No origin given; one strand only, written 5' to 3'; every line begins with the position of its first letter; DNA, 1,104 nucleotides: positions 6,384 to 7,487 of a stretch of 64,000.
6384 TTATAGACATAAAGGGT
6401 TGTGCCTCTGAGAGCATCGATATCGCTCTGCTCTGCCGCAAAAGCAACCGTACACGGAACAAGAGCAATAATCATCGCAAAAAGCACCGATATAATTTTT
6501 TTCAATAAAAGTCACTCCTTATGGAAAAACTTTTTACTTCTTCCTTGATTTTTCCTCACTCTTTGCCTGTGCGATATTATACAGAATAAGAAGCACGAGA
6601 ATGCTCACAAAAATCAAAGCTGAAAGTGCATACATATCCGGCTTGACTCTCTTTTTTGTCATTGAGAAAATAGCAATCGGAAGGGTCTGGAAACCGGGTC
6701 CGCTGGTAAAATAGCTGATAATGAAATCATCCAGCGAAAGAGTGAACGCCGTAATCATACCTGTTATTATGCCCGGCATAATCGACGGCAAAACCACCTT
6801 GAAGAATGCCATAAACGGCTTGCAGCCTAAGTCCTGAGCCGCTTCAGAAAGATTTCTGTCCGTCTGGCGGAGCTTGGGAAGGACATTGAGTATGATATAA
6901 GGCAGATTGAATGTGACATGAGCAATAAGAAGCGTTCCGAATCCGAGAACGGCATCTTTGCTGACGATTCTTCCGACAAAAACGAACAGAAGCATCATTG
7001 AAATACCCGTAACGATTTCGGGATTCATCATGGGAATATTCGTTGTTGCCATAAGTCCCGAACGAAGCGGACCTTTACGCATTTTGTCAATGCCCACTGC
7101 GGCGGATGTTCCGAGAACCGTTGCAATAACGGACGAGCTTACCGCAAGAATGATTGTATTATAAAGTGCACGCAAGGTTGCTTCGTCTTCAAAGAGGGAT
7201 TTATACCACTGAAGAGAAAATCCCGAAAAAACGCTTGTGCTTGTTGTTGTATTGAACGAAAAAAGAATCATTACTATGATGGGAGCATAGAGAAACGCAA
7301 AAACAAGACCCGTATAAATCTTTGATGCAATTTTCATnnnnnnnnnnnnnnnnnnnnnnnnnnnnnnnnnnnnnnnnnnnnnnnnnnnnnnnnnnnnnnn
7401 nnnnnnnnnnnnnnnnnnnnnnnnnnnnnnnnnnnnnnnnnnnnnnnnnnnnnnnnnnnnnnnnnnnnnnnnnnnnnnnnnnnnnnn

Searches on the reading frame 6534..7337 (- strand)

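Call 32: search_protein_families(library=pfam, proteins=[window:6534-7337:-], max_evalue=0.00001)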
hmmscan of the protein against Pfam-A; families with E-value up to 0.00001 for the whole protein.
window:6534-7337:- (267 aa): 1 family
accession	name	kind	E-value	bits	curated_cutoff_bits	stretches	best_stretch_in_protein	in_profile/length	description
PF00528.27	BPD_transp_1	-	4.4e-20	72.6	26.4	1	73-259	2-177/184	Binding-protein-dependent transport system inner membrane component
